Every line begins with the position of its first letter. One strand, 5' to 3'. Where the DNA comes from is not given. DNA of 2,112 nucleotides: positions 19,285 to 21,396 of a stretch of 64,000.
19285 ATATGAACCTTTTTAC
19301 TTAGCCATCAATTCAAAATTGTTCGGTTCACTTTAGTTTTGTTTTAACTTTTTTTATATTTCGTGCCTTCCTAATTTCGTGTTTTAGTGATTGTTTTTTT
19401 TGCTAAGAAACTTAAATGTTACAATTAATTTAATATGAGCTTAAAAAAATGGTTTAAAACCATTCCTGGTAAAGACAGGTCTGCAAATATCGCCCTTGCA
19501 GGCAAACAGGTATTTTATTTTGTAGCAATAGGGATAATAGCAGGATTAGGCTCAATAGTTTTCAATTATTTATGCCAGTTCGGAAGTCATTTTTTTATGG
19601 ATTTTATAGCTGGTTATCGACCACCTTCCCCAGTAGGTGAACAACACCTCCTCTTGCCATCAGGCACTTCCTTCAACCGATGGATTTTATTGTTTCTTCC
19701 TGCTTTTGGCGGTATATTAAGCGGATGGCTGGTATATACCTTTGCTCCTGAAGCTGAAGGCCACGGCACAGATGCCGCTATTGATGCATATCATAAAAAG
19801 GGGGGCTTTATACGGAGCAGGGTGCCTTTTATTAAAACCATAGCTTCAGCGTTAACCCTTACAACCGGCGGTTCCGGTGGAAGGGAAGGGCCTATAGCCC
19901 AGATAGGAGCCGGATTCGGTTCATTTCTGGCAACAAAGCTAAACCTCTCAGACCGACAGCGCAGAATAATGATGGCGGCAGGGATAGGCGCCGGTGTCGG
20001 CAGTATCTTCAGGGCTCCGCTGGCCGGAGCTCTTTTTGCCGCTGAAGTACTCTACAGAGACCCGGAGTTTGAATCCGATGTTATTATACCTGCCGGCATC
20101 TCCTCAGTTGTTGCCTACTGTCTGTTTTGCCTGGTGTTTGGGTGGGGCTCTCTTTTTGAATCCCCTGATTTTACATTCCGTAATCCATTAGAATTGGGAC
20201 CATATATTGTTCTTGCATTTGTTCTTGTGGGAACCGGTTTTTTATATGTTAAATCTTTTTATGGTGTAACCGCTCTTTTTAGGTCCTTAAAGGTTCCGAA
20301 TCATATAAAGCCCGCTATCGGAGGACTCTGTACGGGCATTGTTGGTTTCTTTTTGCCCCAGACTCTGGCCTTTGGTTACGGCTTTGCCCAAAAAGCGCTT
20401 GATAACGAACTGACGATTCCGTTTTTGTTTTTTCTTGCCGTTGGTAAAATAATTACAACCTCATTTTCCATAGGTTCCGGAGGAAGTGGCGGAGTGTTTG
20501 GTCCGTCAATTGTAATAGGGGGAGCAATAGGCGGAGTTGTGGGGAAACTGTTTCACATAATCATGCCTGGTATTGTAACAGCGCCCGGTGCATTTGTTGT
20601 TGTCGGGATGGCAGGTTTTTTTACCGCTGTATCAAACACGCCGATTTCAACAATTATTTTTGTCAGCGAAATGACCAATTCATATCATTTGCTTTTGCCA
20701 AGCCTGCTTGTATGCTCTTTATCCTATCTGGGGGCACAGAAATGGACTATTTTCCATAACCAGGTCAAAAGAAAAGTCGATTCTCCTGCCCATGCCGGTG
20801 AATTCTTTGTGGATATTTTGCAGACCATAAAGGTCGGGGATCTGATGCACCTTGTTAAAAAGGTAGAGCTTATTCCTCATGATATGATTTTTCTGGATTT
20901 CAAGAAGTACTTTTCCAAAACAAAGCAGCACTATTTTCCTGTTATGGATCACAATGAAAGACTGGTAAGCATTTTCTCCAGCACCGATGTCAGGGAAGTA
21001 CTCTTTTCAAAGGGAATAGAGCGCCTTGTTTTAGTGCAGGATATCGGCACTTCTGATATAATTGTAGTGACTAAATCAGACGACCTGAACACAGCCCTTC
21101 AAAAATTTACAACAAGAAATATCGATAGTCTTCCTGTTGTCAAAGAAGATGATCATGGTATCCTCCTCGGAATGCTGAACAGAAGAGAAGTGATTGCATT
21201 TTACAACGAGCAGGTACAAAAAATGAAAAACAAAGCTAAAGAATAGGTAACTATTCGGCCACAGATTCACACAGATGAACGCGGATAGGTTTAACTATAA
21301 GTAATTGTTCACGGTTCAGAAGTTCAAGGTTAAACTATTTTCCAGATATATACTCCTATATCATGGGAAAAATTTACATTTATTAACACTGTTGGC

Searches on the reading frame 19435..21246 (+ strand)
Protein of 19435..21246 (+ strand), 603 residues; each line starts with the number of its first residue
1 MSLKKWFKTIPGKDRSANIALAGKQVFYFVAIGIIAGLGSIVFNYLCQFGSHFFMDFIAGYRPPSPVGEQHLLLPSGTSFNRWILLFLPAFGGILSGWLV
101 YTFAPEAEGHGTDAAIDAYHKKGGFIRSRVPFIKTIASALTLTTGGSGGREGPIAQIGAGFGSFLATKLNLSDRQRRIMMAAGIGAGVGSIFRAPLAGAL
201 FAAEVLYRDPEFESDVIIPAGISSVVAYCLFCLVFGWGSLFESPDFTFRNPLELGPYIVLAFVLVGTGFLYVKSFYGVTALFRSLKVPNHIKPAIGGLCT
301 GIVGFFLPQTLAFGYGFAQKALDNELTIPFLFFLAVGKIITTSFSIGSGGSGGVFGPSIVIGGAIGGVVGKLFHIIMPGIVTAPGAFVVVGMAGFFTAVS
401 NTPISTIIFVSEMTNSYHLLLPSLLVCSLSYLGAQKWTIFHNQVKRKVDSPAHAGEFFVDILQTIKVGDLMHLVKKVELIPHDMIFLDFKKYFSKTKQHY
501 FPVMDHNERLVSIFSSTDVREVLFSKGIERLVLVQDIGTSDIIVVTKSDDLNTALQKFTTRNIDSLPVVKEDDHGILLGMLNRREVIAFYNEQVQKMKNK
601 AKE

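Call 8: search_protein_families(library=pfam, proteins=[window:19435-21246:+], max_evalue=0.1)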
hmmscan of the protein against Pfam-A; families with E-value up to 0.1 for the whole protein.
window:19435-21246:+ (603 aa): 3 families
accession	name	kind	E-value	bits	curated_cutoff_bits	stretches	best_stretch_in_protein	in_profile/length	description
PF00654.25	Voltage_CLC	-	1e-97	327.9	24.8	1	92-432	1-343/346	Voltage gated chloride channel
PF00571.33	CBS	-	2.5e-15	57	24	2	534-589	1-54/57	CBS domain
PF10567.14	Nab6_mRNP_bdg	-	0.047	13.6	30.3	1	545-599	23-84/310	RNA-recognition motif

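Call 13: find_encoding_contigs(protein=window:19435-21246:+, flank=10000, max_places=10)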
Protein window:19435-21246:+ (603 aa): no gene with exactly this product is on record in the collection.

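Call 15: find_related_loci(query=window:19435-21246:+, collection=genome_contigs, flank=10000)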
Query window:19435-21246:+ (603 aa) in genome_contigs; peptide patterns used: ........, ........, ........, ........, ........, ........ (x = any residue, [..] = any of these).
132 stretches matched a pattern; 86 encode a relative of the query (tblastn E <= 1e-3); the best 80 are kept; 80 distinct loci.
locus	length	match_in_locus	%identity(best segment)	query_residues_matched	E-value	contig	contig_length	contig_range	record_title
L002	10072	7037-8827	81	4-600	0e+0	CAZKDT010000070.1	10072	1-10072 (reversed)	MAG TPA_asm: uncultured Desulfobacteraceae bacterium isolate binchicken_co357_137 genome assembly, contig: NODE_3321_len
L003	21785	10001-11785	82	7-601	0e+0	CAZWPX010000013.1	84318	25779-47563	MAG TPA_asm: uncultured Desulfobacterales bacterium isolate SRP167671_co1_84 genome assembly, contig: NODE_266_length_84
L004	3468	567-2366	81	4-603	0e+0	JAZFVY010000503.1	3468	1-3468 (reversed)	MAG: Desulfobacterales bacterium isolate BS3bin.33 BS3bin.33_503, whole genome shotgun sequence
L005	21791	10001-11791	81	4-600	0e+0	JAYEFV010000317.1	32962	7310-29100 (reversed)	MAG: Thermodesulfobacteriota bacterium isolate MAG263 MAG263_317, whole genome shotgun sequence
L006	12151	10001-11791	81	4-600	0e+0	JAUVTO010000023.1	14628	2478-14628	MAG: Desulfobacterales bacterium isolate CSMAG_768 CSMAG_768_k141_1795579_length_14628_cov_13.3817, whole genome shotgun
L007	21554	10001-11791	80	4-600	0e+0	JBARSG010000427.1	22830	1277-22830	MAG: Desulfobacterales bacterium isolate MFD12959_ilm_asm_bin44 k127_347101, whole genome shotgun sequence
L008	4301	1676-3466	81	4-600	0e+0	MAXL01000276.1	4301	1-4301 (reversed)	MAG: Desulfobacterales bacterium S5133MH16 k99_2223145, whole genome shotgun sequence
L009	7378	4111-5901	80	4-600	0e+0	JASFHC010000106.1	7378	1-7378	MAG: Desulfobacterales bacterium isolate D0608M02metaG_Bin_359 D0608M02metaG_FD_scaffold_743_c1, whole genome shotgun se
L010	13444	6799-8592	81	3-600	0e+0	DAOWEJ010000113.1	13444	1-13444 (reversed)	MAG TPA_asm: Deltaproteobacteria bacterium isolate CSMAG_1936 CSMAG_1936_k141_958014_length_13444_cov_15.5585, whole gen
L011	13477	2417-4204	80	3-598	0e+0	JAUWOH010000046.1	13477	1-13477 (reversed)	MAG: Desulfobacteraceae bacterium isolate CSMAG_2445 CSMAG_2445_k141_110127_length_13477_cov_14.9769, whole genome shotg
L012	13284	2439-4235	79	3-601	0e+0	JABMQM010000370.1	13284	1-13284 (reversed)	MAG: Desulfobacteraceae bacterium isolate bin.469 k141_3538709, whole genome shotgun sequence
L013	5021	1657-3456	79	2-601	0e+0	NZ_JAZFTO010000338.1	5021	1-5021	MAG: Candidatus Desulfatibia sp. isolate BS2bin.35 BS2bin.35_338, whole genome shotgun sequence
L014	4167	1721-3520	79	3-602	0e+0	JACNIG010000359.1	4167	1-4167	MAG: Candidatus Desulfatibia vada NIOZ-UU_NODE_28875_length_4167_cov_36.6072, whole genome shotgun sequence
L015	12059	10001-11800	78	3-602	0e+0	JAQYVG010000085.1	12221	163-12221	MAG: Desulfobacterales bacterium isolate SG_975_bin35strict NODE_85_length_12221_cov_9.922760, whole genome shotgun sequ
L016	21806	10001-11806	79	2-603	0e+0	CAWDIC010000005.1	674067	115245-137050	MAG: uncultured delta proteobacterium isolate MFD03804.bin.2.20 genome assembly, contig: contig_28605, whole genome shot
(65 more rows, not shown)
